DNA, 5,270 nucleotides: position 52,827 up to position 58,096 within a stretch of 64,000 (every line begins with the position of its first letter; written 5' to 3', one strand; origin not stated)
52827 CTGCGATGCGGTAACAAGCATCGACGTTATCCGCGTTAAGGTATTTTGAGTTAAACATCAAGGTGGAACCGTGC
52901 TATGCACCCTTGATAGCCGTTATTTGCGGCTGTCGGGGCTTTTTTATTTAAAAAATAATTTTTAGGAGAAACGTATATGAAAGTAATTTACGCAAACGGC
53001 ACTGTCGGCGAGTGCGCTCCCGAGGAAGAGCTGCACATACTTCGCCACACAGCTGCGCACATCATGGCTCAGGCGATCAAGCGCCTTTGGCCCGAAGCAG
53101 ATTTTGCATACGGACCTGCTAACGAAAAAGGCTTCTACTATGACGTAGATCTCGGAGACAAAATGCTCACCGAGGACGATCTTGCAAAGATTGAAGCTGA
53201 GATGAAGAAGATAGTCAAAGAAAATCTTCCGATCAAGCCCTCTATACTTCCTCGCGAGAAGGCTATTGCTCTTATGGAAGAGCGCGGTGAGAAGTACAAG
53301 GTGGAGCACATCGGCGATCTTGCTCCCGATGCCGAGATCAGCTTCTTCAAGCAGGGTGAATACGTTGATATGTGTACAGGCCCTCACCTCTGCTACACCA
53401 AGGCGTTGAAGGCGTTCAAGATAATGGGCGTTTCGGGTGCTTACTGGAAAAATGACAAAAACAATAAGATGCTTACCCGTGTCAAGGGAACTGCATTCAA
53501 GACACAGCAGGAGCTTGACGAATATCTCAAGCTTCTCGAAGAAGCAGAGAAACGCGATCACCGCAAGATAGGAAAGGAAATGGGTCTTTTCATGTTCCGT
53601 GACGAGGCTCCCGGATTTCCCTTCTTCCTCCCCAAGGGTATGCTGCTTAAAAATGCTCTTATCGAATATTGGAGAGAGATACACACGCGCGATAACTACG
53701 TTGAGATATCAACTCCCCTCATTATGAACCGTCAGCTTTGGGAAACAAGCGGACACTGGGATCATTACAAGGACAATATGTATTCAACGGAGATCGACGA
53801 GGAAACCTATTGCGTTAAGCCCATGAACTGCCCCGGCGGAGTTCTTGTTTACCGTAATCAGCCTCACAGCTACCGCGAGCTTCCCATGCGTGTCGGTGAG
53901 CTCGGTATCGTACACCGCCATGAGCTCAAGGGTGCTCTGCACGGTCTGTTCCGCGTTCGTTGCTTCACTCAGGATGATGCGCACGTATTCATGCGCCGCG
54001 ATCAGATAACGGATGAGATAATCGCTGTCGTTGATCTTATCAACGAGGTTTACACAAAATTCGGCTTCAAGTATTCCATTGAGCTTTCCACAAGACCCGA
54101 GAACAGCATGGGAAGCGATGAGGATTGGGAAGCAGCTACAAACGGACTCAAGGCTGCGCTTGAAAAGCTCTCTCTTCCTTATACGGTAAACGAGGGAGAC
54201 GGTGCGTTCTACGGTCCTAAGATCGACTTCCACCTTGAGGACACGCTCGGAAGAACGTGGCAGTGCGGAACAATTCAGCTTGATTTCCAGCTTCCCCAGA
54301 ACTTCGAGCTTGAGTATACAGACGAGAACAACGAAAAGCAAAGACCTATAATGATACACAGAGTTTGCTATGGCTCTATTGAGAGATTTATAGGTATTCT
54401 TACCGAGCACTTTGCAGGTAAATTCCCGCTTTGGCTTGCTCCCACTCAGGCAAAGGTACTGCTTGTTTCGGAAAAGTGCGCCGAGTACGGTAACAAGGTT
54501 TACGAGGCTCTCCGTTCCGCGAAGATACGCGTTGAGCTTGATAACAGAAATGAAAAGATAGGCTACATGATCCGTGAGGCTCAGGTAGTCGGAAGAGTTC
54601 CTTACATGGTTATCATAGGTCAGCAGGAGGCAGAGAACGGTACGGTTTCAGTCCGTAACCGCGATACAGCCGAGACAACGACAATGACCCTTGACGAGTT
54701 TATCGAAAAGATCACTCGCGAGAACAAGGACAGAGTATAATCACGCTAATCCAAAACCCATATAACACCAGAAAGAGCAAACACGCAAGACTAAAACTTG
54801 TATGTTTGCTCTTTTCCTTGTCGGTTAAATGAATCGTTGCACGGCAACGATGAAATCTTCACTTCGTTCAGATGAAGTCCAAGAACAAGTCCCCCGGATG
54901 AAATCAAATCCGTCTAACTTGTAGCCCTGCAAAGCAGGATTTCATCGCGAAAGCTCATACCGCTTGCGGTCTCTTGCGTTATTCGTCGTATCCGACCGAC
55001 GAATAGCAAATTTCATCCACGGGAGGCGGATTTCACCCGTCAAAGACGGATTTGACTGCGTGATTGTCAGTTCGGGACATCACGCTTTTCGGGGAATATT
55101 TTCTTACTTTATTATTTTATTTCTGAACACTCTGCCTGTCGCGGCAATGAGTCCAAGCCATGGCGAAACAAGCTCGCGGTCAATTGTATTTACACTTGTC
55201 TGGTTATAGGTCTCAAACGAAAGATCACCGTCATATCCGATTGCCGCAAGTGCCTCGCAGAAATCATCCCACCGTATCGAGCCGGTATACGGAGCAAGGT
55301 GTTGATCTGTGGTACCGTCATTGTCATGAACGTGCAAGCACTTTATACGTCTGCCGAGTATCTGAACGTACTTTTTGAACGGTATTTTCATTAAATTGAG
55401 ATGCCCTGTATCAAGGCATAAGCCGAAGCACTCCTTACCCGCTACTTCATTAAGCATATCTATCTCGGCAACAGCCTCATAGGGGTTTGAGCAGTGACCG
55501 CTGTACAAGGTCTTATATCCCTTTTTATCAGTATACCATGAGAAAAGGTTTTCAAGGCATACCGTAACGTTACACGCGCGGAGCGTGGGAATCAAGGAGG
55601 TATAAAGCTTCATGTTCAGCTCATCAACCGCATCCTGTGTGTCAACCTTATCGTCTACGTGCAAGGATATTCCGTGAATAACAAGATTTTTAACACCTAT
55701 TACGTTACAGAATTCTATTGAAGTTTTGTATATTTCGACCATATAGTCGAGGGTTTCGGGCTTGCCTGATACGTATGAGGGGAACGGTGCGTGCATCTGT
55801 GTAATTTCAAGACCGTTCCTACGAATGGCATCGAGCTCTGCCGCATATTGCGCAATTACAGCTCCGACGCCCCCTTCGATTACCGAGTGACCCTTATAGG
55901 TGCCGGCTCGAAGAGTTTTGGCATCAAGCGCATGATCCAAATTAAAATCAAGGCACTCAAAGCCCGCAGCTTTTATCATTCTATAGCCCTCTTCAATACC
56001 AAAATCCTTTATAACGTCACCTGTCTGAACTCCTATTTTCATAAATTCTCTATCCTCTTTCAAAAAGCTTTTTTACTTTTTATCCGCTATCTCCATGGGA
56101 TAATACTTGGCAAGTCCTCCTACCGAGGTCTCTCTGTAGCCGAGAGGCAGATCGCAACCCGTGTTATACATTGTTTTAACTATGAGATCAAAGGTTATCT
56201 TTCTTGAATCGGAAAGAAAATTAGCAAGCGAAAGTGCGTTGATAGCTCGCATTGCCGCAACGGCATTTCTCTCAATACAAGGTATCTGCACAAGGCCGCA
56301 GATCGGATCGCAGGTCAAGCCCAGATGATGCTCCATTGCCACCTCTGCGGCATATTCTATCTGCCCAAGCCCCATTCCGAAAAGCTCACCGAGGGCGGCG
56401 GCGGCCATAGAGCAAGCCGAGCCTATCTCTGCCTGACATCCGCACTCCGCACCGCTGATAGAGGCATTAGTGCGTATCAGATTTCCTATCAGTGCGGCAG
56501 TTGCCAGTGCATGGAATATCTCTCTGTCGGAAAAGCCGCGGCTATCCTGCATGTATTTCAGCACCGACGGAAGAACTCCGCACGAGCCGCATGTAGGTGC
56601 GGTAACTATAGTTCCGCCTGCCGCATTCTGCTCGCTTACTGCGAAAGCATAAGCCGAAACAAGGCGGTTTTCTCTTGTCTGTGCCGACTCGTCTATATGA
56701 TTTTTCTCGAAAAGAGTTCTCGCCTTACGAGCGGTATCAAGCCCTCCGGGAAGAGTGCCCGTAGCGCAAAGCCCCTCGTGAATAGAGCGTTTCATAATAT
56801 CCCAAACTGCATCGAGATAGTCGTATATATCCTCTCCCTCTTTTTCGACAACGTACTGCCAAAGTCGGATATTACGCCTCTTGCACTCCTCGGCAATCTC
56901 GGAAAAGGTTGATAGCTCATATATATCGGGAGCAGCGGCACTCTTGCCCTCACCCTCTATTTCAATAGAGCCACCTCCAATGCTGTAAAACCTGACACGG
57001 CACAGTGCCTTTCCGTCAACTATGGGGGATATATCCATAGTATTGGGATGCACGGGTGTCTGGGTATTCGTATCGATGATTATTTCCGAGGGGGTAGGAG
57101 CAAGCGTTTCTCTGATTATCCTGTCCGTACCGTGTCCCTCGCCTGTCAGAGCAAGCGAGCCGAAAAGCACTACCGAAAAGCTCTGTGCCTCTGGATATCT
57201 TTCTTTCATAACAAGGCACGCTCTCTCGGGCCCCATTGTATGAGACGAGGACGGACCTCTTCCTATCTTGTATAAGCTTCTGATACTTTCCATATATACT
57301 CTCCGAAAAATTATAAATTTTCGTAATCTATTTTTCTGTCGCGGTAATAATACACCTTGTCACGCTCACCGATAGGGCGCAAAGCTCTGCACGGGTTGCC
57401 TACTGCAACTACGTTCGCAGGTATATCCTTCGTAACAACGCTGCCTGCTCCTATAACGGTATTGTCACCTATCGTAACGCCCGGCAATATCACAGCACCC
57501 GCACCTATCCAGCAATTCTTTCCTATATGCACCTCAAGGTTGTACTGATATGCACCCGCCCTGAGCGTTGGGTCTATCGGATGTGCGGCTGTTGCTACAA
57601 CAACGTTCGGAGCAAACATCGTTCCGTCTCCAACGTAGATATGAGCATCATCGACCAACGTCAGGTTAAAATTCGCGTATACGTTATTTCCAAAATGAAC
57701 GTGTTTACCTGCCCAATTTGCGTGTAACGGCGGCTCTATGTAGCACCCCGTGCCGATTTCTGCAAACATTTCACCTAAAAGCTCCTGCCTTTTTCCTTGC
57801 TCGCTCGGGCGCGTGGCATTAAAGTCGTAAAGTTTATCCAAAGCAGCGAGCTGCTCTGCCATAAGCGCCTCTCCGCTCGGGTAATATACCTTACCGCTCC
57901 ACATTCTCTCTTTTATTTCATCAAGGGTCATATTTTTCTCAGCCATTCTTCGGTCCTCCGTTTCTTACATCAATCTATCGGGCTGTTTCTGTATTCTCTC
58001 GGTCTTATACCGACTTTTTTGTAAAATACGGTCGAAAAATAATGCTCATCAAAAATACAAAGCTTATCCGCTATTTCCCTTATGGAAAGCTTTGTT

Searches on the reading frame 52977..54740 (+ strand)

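Call 86: search_protein_families(library=pfam, proteins=[window:52977-54740:+], max_evalue=0.00001)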
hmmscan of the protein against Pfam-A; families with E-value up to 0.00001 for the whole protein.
window:52977-54740:+ (587 aa): 3 families
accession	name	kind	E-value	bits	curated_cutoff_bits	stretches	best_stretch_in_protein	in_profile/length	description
PF00587.30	tRNA-synt_2b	-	7.9e-47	160.1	29.3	1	269-479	1-179/179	tRNA synthetase class II core domain (G, H, P, S and T)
PF03129.25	HGTP_anticodon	-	6.7e-25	87.5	21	1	491-581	1-93/94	Anticodon binding domain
PF07973.19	tRNA_SAD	-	1.6e-10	41.2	24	1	123-169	3-43/44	Threonyl and Alanyl tRNA synthetase second additional domain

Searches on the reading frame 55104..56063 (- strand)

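Call 86: search_protein_families(library=pfam, proteins=[window:55104-56063:-], max_evalue=0.00001)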
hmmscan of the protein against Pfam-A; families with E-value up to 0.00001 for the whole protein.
window:55104-56063:- (319 aa): 1 family
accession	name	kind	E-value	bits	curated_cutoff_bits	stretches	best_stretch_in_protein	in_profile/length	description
PF01261.30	AP_endonuc_2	-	9.8e-26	91.4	31.1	1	31-289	5-233/249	Xylose isomerase-like TIM barrel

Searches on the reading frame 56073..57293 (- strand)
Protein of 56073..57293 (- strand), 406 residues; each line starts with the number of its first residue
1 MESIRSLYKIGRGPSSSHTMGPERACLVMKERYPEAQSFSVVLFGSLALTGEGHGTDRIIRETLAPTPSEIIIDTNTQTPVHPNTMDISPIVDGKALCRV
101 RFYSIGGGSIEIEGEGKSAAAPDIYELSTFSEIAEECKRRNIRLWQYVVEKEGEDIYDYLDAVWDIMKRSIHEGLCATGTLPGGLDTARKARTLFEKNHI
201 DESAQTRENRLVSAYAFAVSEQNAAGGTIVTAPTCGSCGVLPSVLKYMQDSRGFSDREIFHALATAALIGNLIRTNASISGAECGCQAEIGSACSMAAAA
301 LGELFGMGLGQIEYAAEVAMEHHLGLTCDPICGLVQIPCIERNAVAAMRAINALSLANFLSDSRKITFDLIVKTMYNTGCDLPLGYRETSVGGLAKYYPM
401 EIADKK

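Call 86: search_protein_families(library=pfam, proteins=[window:56073-57293:-], max_evalue=0.00001)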
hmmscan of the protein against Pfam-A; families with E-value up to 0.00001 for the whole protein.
window:56073-57293:- (406 aa): 2 families
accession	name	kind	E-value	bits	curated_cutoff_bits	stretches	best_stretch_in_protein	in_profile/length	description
PF03313.21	SDH_alpha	-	5.4e-74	249.6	26.4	1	148-395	21-260/260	Serine dehydratase alpha chain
PF03315.21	SDH_beta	-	6.3e-22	79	26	1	3-60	1-64/155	Serine dehydratase beta chain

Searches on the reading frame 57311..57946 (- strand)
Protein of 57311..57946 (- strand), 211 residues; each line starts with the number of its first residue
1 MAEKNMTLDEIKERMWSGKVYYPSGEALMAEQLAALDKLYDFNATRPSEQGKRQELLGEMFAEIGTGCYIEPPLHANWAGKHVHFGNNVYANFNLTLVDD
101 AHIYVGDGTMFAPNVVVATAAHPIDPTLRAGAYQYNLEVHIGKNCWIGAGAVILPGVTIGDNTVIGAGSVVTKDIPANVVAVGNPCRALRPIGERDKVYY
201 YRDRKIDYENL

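Call 86: search_protein_families(library=pfam, proteins=[window:57311-57946:-], max_evalue=0.00001)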
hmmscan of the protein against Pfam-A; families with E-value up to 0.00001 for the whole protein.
window:57311-57946:- (211 aa): 3 families
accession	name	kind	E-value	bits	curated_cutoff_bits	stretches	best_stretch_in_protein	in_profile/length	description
PF00132.30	Hexapep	-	3.7e-17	61.6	27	1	139-173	2-36/36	Bacterial transferase hexapeptide (six repeats)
PF12464.13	Mac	-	1.2e-13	51.5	22.1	1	14-65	1-53/53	Maltose acetyltransferase hexapeptide capping motif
PF14602.12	Hexapep_2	-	2.5e-11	43.5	27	1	139-173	2-34/34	Hexapeptide repeat of succinyl-transferase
